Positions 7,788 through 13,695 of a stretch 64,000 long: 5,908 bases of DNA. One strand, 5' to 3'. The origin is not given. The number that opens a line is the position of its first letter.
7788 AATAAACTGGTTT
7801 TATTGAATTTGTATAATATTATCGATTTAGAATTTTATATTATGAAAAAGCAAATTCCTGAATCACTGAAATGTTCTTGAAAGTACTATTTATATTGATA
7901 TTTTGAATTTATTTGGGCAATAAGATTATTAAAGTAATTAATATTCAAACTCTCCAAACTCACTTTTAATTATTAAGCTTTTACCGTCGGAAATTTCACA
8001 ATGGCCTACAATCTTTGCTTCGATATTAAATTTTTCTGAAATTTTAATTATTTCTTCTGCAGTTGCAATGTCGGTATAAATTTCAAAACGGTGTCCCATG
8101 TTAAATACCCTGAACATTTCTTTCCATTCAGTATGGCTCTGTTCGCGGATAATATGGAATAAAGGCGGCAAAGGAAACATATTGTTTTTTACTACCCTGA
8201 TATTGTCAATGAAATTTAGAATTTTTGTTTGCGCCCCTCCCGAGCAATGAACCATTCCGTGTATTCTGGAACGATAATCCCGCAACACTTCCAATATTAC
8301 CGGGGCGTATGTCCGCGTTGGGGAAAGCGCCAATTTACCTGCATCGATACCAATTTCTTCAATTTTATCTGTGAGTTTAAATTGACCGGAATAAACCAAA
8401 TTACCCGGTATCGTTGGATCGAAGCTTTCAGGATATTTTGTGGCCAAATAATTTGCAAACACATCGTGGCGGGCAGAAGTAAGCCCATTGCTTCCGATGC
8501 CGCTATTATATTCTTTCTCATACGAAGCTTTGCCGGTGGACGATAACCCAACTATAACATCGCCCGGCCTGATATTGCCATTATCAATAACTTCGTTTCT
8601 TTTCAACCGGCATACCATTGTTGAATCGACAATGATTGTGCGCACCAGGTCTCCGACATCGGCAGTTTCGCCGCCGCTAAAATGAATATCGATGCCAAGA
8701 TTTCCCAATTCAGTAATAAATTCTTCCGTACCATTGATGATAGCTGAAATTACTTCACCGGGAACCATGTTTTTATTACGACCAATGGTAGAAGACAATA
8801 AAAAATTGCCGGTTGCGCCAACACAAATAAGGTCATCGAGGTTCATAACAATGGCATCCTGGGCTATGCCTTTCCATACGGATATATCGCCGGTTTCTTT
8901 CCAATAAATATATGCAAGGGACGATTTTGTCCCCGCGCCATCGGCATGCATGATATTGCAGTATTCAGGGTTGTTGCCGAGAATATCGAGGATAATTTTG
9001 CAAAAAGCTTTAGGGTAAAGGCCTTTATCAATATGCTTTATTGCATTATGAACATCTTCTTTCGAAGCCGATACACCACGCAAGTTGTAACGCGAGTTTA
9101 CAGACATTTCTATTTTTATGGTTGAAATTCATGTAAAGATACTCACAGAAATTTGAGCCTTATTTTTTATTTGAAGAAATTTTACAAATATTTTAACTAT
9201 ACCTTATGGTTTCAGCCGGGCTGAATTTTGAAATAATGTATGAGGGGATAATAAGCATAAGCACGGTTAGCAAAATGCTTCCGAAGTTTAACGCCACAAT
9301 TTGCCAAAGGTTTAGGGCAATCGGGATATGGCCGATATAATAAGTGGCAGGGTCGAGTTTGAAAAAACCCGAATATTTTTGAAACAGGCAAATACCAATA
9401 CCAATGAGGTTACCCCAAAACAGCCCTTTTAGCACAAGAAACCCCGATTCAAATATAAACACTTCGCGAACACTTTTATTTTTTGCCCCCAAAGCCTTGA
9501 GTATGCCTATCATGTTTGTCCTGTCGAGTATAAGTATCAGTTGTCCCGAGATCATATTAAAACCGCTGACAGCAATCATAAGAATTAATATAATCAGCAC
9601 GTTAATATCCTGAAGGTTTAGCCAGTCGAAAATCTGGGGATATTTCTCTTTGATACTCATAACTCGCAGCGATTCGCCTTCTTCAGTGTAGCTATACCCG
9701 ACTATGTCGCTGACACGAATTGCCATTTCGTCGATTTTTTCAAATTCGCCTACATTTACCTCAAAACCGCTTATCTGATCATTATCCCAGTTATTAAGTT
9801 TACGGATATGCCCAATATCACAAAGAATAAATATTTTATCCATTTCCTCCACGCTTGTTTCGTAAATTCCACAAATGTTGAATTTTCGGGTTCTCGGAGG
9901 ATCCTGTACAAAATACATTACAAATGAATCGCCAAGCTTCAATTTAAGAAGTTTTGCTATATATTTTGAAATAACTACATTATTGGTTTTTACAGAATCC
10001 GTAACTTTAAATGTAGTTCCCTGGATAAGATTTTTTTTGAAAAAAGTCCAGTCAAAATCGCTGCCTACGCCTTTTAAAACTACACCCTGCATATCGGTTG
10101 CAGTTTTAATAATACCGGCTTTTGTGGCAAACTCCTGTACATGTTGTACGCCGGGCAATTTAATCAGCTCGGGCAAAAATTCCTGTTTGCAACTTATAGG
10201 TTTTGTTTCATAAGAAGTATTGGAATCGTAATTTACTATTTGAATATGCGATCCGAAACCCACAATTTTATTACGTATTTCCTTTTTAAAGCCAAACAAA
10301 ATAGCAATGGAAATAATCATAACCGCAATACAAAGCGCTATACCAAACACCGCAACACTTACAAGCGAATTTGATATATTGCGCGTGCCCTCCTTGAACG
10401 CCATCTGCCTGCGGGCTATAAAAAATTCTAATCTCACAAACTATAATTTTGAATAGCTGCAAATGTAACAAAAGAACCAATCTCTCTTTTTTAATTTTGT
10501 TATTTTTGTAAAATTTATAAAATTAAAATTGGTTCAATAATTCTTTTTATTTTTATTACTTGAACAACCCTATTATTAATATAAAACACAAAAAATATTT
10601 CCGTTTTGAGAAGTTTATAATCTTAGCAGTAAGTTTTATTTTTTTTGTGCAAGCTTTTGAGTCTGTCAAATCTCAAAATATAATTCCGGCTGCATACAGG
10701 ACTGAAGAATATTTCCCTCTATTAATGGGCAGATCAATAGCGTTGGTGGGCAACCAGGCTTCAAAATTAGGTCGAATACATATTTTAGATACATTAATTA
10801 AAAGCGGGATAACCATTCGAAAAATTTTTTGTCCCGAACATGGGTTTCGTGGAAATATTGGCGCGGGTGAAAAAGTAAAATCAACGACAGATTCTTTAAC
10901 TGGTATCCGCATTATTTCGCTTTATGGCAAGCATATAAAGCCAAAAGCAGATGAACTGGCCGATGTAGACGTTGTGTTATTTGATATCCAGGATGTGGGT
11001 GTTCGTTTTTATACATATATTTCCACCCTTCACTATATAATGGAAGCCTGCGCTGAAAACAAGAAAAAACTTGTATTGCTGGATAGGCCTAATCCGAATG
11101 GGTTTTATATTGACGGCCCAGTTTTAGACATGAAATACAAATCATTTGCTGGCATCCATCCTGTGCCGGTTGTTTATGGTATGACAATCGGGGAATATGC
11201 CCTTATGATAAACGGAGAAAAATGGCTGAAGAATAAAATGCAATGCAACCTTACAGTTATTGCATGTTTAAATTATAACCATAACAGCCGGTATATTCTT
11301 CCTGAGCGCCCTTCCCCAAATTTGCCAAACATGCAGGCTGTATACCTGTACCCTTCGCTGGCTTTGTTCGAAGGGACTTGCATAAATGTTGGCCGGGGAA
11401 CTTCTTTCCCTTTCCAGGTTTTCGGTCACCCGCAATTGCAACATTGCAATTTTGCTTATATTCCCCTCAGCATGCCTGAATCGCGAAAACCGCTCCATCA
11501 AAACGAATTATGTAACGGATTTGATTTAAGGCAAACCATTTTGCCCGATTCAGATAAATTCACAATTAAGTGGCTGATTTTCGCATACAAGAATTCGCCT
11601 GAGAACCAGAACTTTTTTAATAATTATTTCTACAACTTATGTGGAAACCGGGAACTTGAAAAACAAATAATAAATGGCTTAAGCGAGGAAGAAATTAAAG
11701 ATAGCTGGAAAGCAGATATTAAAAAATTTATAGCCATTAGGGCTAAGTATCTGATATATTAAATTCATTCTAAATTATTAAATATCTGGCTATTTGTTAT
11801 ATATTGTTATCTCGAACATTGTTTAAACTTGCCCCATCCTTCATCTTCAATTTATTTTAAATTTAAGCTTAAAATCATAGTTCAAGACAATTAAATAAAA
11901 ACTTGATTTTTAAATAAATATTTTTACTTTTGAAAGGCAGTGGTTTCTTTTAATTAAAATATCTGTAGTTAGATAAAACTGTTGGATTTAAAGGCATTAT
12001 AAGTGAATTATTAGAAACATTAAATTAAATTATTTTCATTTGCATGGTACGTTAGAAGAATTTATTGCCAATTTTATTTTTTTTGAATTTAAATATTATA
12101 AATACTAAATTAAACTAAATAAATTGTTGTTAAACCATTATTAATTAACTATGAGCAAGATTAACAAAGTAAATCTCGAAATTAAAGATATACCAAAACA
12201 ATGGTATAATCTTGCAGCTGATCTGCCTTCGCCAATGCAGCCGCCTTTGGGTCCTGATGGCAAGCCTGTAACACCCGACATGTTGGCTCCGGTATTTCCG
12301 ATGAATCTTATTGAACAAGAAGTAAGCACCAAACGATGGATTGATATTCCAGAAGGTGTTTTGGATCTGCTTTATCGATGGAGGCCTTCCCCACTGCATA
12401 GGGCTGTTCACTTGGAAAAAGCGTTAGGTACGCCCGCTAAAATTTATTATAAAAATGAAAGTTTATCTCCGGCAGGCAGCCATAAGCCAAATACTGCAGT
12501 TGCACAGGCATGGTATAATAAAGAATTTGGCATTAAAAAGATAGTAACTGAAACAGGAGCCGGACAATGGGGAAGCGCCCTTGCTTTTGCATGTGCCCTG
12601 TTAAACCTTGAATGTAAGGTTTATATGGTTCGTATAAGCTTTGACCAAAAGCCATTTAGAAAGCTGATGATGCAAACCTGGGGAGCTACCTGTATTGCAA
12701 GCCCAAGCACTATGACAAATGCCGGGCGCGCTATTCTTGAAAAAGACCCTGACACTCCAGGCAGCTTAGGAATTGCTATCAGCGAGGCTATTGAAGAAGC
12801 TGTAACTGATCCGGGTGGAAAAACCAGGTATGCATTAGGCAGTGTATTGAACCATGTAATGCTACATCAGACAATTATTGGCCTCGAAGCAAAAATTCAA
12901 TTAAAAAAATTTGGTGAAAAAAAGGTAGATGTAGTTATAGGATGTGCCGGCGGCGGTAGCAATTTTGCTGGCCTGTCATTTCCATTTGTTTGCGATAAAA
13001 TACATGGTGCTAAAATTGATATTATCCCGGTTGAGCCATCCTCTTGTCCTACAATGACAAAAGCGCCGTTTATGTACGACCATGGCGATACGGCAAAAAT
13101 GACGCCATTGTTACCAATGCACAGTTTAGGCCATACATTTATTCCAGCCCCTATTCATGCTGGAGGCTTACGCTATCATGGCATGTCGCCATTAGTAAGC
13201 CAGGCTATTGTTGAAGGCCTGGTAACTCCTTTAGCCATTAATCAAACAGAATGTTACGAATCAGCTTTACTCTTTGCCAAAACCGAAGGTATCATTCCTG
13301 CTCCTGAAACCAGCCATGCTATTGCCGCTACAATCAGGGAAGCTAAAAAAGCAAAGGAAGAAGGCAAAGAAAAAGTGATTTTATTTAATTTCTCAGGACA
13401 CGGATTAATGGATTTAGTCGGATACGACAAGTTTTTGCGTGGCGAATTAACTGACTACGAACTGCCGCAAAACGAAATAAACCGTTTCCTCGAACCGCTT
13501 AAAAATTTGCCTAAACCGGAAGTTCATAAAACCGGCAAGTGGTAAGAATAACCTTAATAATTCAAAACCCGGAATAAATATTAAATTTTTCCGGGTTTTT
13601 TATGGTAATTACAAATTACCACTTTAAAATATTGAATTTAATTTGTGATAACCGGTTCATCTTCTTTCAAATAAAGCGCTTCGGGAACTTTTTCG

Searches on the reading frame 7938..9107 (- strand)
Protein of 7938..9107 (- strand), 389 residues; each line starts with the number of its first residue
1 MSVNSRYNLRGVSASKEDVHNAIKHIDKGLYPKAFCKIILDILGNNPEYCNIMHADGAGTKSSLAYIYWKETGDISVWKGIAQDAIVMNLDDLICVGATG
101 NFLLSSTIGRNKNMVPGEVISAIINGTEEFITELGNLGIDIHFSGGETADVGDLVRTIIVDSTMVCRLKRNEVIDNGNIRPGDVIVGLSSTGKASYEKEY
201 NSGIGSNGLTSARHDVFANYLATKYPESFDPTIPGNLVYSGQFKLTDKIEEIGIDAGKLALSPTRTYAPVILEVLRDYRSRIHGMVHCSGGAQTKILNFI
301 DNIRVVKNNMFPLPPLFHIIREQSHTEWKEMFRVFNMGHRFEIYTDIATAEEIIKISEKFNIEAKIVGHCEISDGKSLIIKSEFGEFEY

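Call 8: search_protein_families(library=pfam, proteins=[window:7938-9107:-], max_evalue=0.01)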
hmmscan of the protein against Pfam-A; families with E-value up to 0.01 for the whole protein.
window:7938-9107:- (389 aa): 2 families
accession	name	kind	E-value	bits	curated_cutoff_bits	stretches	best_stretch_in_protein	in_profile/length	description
PF00586.29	AIRS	-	8.8e-12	45.9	24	1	46-167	10-111/112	AIR synthase related protein, N-terminal domain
PF02769.27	AIRS_C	-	5.4e-07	30.3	23.1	1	180-378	1-153/156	AIR synthase related protein, C-terminal domain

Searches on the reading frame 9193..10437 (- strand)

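Call 64: search_protein_families(library=pfam, proteins=[window:9193-10437:-], max_evalue=0.0001)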
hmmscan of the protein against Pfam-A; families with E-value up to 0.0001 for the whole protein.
window:9193-10437:- (414 aa): 2 families
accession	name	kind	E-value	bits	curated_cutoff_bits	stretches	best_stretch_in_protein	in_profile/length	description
PF02687.27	FtsX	-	2.9e-15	56.8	25.5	1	282-407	2-120/120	FtsX-like permease C-terminal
PF12704.14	MacB_PCD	-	2.8e-10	41.3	27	1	28-204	3-171/207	MacB-like periplasmic core domain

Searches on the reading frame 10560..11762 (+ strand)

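Call 64: search_protein_families(library=pfam, proteins=[window:10560-11762:+], max_evalue=0.0001)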
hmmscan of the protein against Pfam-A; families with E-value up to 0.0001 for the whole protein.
window:10560-11762:+ (400 aa): 2 families
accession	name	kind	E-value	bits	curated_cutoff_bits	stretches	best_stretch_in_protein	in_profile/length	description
PF07075.17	NamZ_N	-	4e-75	252.1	26.9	1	60-259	1-203/203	Exo-beta-N-acetylmuramidase NamZ, N-terminal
PF20732.2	NamZ_C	-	2.1e-27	97.2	25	1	262-400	1-152/152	Exo-beta-N-acetylmuramidase NamZ, C-terminal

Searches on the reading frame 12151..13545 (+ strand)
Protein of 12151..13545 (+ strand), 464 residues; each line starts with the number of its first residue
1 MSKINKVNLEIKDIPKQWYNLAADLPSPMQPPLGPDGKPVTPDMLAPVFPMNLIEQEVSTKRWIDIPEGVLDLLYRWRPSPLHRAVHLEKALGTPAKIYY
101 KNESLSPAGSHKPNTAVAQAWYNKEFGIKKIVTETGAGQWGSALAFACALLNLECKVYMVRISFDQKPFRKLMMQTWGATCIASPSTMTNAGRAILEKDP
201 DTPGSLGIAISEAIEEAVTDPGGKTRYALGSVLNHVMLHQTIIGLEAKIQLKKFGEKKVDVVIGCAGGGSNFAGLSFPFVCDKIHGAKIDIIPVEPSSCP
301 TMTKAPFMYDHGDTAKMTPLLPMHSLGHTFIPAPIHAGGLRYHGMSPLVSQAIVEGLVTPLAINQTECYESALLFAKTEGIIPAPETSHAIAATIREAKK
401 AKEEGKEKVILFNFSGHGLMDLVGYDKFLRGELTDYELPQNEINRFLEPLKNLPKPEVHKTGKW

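Call 64: search_protein_families(library=pfam, proteins=[window:12151-13545:+], max_evalue=0.0001)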
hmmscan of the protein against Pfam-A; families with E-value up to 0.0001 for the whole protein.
window:12151-13545:+ (464 aa): 1 family
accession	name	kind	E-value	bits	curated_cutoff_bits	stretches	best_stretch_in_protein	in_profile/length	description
PF00291.31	PALP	-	1.7e-40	139.6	35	1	77-416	5-295/295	Pyridoxal-phosphate dependent enzyme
